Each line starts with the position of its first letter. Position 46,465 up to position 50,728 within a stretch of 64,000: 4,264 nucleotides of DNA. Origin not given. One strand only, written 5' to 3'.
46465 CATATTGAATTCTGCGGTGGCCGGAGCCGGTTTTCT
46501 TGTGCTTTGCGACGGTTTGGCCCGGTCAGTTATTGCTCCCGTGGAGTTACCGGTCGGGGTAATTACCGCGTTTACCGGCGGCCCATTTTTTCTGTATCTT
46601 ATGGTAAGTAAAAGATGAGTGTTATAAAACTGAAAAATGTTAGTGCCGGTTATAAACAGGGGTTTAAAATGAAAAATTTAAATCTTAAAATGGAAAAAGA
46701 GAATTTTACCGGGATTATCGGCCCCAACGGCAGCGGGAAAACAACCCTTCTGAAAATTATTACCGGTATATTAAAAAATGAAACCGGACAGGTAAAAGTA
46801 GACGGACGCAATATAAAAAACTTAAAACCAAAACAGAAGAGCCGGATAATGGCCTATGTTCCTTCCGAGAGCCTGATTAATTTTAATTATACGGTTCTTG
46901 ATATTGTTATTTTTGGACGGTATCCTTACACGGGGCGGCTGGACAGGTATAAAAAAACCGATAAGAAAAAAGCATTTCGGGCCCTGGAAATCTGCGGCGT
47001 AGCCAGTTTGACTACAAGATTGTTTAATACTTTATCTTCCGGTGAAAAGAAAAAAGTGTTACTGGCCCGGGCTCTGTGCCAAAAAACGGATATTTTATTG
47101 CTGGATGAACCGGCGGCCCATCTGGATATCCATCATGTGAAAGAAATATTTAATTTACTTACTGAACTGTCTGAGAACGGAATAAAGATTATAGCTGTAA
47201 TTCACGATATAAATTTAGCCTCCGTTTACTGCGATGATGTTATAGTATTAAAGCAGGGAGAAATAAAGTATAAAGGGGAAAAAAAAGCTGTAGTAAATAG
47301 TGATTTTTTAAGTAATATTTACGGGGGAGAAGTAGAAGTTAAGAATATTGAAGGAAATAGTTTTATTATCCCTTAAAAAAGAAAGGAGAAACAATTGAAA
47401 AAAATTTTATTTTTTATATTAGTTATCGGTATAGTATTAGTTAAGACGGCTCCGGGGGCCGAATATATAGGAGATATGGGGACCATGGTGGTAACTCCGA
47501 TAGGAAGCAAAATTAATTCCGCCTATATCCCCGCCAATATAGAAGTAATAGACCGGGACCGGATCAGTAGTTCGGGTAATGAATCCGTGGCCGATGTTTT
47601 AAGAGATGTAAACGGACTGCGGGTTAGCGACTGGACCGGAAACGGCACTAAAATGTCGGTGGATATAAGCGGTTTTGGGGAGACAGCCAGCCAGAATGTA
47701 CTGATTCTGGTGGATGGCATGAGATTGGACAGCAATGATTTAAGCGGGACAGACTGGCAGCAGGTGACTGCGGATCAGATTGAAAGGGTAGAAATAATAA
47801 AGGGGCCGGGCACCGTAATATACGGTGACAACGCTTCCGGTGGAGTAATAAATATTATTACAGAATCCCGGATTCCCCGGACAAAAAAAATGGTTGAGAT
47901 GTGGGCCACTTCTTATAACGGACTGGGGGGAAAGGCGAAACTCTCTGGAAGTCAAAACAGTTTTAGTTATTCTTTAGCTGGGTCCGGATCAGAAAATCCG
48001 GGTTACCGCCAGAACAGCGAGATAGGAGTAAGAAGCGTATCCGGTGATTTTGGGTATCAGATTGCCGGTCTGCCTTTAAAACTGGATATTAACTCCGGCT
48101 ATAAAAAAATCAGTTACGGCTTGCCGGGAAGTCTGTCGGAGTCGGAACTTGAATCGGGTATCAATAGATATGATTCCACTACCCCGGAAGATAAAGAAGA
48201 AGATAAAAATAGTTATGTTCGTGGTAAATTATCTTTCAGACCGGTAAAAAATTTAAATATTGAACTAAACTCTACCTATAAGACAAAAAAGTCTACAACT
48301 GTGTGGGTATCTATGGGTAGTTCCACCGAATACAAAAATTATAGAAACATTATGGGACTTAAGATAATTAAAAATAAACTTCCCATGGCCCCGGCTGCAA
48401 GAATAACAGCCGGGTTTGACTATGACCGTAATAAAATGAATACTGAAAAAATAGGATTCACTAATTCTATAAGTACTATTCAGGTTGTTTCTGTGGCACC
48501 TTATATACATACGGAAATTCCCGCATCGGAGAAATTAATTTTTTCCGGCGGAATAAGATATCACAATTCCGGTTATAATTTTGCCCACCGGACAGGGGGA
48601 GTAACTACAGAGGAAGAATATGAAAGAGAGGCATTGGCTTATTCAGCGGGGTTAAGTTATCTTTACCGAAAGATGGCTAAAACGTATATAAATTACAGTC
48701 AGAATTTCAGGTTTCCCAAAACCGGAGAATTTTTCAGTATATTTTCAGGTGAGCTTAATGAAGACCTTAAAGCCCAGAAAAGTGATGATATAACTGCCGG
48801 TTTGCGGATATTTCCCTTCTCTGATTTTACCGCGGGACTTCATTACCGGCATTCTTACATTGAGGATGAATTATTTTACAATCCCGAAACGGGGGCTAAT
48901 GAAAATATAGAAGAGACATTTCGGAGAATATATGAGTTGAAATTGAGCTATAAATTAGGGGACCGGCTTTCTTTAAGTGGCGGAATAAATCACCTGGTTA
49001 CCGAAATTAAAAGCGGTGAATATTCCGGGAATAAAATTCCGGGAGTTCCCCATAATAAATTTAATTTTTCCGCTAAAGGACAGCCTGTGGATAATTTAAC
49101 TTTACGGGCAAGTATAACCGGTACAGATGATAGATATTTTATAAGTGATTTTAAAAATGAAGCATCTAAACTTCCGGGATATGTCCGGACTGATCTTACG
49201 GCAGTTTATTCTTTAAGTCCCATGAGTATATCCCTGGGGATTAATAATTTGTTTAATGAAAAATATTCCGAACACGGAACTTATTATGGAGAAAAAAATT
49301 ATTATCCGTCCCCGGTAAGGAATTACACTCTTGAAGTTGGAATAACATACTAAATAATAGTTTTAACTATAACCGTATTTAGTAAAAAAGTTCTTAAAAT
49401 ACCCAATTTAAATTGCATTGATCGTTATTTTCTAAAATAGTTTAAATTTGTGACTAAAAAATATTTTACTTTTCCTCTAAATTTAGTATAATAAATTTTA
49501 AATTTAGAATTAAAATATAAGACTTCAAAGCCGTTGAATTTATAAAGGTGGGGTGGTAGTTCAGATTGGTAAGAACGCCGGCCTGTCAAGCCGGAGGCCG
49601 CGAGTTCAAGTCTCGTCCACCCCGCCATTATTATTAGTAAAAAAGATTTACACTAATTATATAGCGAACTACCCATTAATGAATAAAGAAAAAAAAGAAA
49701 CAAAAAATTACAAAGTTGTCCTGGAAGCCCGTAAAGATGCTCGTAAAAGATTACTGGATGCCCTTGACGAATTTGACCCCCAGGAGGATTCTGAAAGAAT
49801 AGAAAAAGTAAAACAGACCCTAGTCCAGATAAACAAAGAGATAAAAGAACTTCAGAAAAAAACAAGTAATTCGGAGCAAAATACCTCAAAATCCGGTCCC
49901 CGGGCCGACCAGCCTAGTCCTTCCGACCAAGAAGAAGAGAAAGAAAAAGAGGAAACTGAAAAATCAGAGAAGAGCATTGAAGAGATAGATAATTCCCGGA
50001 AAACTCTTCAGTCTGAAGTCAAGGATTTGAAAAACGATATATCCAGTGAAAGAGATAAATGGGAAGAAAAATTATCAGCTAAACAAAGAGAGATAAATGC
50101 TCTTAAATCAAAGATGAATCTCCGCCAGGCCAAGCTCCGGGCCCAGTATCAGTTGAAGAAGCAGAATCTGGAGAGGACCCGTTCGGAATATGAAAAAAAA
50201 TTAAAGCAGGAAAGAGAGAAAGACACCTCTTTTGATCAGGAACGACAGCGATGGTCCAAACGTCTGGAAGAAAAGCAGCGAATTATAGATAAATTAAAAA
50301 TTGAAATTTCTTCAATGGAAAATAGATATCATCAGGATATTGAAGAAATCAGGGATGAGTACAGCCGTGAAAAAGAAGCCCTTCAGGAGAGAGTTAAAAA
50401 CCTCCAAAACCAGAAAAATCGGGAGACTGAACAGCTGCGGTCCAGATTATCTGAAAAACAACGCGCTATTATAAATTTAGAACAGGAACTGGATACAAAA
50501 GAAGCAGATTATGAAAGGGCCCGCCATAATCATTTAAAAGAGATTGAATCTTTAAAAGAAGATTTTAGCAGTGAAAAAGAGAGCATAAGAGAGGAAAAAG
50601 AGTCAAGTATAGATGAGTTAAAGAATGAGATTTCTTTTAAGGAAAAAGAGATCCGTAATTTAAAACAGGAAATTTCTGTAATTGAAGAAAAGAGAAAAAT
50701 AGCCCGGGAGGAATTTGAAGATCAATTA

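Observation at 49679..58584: Two adjacent giant charged coiled-coil proteins (1344 + 1619 aa) with no catalytic domain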

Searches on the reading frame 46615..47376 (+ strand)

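Call 7: search_protein_families(library=pfam, proteins=[window:46615-47376:+], max_evalue=0.01)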
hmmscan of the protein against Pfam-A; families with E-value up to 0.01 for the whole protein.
window:46615-47376:+ (253 aa): 15 families
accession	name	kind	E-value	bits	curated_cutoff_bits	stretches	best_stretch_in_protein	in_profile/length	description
PF00005.33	ABC_tran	-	3.1e-30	106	25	1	20-167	2-136/137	ABC transporter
PF13304.12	AAA_21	-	3.4e-14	54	27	2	135-201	233-302/304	AAA domain, putative AbiEii toxin, Type IV TA system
PF02463.25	SMC_N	-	9.2e-11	42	40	1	20-198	16-198/220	RecF/RecN/SMC N terminal domain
PF13476.12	AAA_23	-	1.6e-08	35.8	27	1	20-145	11-130/201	AAA domain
PF13175.12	AAA_15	-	8.2e-08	32.7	32.1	1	22-82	17-83/374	AAA ATPase domain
PF13604.12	AAA_30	-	0.00029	21.1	27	1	27-61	16-50/191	AAA domain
PF02492.25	cobW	-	0.00031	20.8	20.7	1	32-69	3-49/180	CobW/HypB/UreG, nucleotide-binding domain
PF13401.12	AAA_22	-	0.00057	20.6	27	0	28-65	4-33/130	AAA domain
PF13555.12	AAA_29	-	0.00059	20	27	1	24-54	17-47/61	P-loop containing region of AAA domain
PF25199.1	nSTAND_NTPase5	-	0.0019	18.5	34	0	26-49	38-61/145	Novel STAND NTPase 5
PF13173.12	AAA_14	-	0.0055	17.1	27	0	31-73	4-48/129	AAA domain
PF20720.3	nSTAND3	-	0.0062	16.7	27.2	0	24-57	12-45/155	Novel STAND NTPase 3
PF13514.12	AAA_27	-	0.0062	16.6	22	0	17-52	14-49/206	AAA domain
PF00270.35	DEAD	-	0.0066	16.6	26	1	32-186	18-146/167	DEAD/DEAH box helicase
PF24389.1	ORC-CDC6-like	-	0.0097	15.1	27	0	32-50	35-53/571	ORC-CDC6-like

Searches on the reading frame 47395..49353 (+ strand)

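Call 7: search_protein_families(library=pfam, proteins=[window:47395-49353:+], max_evalue=0.01)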
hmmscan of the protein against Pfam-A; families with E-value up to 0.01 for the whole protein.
window:47395-49353:+ (652 aa): 2 families
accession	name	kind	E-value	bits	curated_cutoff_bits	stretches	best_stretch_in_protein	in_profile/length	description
PF00593.30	TonB_dep_Rec_b-barrel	-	3.4e-29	103.4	27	1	204-619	50-436/436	TonB dependent receptor-like, beta-barrel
PF07715.20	Plug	-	1.5e-23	83.8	23.9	1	45-151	5-107/107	TonB-dependent Receptor Plug Domain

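Call 8: search_protein_families(library=ncbifam, proteins=[window:47395-49353:+], max_evalue=0.01)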
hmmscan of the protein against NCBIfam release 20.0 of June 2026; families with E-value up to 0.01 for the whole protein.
window:47395-49353:+ (652 aa): 31 families (the best 25 are shown)
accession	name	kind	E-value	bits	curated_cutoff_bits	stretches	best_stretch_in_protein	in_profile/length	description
TIGR01783.1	TonB-siderophor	subfamily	6.3e-41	140.7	223.5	2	378-648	374-645/649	TonB-dependent siderophore receptor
TIGR01779.1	TonB-B12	equivalog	4.7e-33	114.6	599.7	2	29-350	29-344/614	TonB-dependent vitamin B12 receptor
NF010010.0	PRK13483.1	equivalog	2.1e-26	92.1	927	2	10-158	14-164/660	ligand-gated channel protein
TIGR01785.1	TonB-hemin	subfamily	2.9e-26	92.1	316.85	2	29-157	2-129/677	TonB-dependent heme/hemoglobin receptor family protein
TIGR01786.1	TonB-hemlactrns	subfamily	1.8e-23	82.8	323.75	3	45-157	21-134/719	TonB-dependent hemoglobin/transferrin/lactoferrin family receptor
NF007926.1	PRK10641.1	equivalog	3.2e-23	82.1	836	1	27-646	26-611/617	TonB-dependent vitamin B12 receptor BtuB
NF053590.1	TonB_dep_TOL0244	equivalog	5.4e-22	78.1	645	1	44-158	27-141/604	TOL_0244 family TonB-dependent receptor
NF010038.0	PRK13513.1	equivalog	8.1e-22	77.5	942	2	18-200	25-201/659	ligand-gated channel protein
NF049945.1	TonB_dep_FCYXU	equivalog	2.7e-18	66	825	1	10-398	18-414/697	TonB-dependent receptor, FCYXU motif-type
NF007478.2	PRK10064.1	equivalog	2.6e-17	62.3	745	1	26-157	28-158/663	catecholate siderophore receptor CirA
NF041535.1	TonB_rec_PqqU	equivalog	7.5e-17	60.9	1200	2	38-255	9-233/676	TonB-dependent receptor PqqU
NF010011.0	PRK13484.1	equivalog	1.2e-15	56.9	1197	1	28-158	30-160/682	IreA family TonB-dependent siderophore receptor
NF007465.0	PRK10044.1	equivalog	9.5e-15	53.8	803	1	45-208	79-241/726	ferrichrome porin FhuA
NF049947.1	TonB_dep_PCPU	exception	1.1e-14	53.6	800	1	44-246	49-257/685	TonB-dependent receptor, PCPU motif-type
NF052649.1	TonRcptRhtA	equivalog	1.9e-14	52.8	1100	2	32-157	45-165/744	TonB-dependent siderophore receptor RhtA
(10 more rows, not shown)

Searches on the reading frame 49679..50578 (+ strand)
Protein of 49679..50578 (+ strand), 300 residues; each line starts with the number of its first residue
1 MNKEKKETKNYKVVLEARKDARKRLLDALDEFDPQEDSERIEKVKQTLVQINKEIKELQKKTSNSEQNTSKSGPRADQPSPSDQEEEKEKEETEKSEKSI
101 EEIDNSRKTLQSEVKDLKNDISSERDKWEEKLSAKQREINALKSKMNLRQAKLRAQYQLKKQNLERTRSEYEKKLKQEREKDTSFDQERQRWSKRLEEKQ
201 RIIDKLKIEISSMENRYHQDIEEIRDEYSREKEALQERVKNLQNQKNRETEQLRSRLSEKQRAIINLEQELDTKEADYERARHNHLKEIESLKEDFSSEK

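Call 26: find_homologous_proteins(query=window:49679-50578:+)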
Query window:49679-50578:+ (300 aa): 1 proteins with E <= 0.001 among 3396 candidates.
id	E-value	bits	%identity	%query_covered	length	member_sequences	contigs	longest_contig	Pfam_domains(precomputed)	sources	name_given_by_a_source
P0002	1.9e-57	213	51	81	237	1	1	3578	-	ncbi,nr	ncbi:MAG: hypothetical protein U9R36_03290, partial [Elusimicrobiota bacterium]|nr:hypothetical prot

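Call 53: find_encoding_contigs(protein=P0002, flank=10000, max_places=3)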
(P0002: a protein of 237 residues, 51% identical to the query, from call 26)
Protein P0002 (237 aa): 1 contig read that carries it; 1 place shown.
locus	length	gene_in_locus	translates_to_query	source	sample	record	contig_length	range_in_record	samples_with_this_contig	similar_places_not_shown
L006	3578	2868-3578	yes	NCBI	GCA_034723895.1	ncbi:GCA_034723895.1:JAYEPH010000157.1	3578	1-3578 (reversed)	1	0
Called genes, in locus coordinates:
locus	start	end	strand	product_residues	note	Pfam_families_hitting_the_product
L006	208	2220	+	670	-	PF07715:Plug, PF00593:TonB_dep_Rec_b-barrel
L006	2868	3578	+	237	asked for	?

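Call 98: predict_structure(alignment_id=A6)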
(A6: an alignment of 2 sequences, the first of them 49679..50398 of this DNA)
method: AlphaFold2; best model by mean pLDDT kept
length: 240 residues; sequences in the alignment: 2
mean_pLDDT: 86.4   pTM: 0.33
mean pLDDT of the five models: 86.4, 84.4, 83.9, 83.5, 83.1
residues with pLDDT >= 90: 172; 70-90: 32; 50-70: 11; < 50: 25
segments of 3 or more residues with pLDDT < 50: 67-90
pLDDT, mean of each block of 10 residues (from residue 1): 69 90 91 88 93 91 58 34 41 69 93 96 97 97 98 98 97 96 96 97 98 97 97 92
secondary structure, 60 per line:
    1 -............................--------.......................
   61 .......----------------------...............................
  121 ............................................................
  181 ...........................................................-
elements in order: H2-29 H38-67 H90-239

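Call 112: fold_search(model_id=the predicted structure, library=pdb)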
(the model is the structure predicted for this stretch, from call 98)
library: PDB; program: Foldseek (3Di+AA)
matches with E <= 10: 453; with E <= 0.001: 0
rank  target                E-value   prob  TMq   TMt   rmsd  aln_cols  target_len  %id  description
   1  7z37_DP1              4.9e-01  0.75  0.24  0.22  10.0       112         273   19  Structure of the RAF1-HSP90-CDC37 complex (RHC-II) (released 2022-09-14)
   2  2dq3_A                7.3e-01  0.38  0.17  0.11   5.0        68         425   18  Crystal structure of aq_298 (released 2007-06-05)
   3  8cqn_A                9.5e-01  0.63  0.26  0.34  31.5       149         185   17  Crystal structure of Borrelia burgdorferi paralogous family 12 outer surface protein BBK01 (released 2024-03-13)
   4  8cqo_A                1.0e+00  0.97  0.26  0.34   1.0        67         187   15  Crystal structure of Borrelia burgdorferi paralogous family 12 outer surface protein BBK01 (Se-Met data) (released 2024-03-13)
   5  6voa_B                1.0e+00  0.96  0.25  0.10   1.6        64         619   12  Cryo-EM structure of the BBSome-ARL6 complex (released 2020-06-24)
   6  7sqc_O1               1.0e+00  0.38  0.38  0.15  43.9       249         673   15  Ciliary C1 central pair apparatus isolated from Chlamydomonas reinhardtii (released 2022-04-13)
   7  3sja_C                1.3e+00  0.96  0.21  0.79   0.8        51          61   20  Crystal structure of S. cerevisiae Get3 in the open state in complex with Get1 cytosolic domain (released 2011-07-06)
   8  4c18_B                1.3e+00  0.84  0.22  0.67   6.6        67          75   19  The structure of the Tsi2 dimer with a disulfide bond (released 2014-08-27)
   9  3fd9_B                1.4e+00  0.92  0.23  0.23   2.3        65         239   14  Crystal Structure of the transcriptional anti-activator ExsD from Pseudomonas aeruginosa (released 2009-06-23)
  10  3k79                  1.4e+00  0.82  0.22  0.81   1.9        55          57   14  C38A, C52V Cysteine-Free Variant of Rop (Rom) (released 2010-02-02)
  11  7n6g_3I               1.4e+00  0.33  0.36  0.23  45.3       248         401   15  C1 of central pair (released 2022-05-18)
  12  7ui9_u                1.4e+00  0.21  0.19  0.34  22.8       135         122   10  Core Mediator-PICearly (Copy A) (released 2023-02-15)
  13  5n9j_Z                1.4e+00  0.13  0.16  0.27  11.3       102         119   12  Core Mediator of transcriptional regulation (released 2017-05-17)
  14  5z51_B                1.5e+00  0.90  0.26  0.81   2.1        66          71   11  Helicase binding domain of primase from Mycobacterium tuberculosis (released 2018-11-28)
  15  3rq9_A                1.5e+00  0.84  0.23  0.67   6.5        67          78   18  Structure of Tsi2, a Tse2-immunity protein from Pseudomonas aeruginosa (released 2012-03-21)
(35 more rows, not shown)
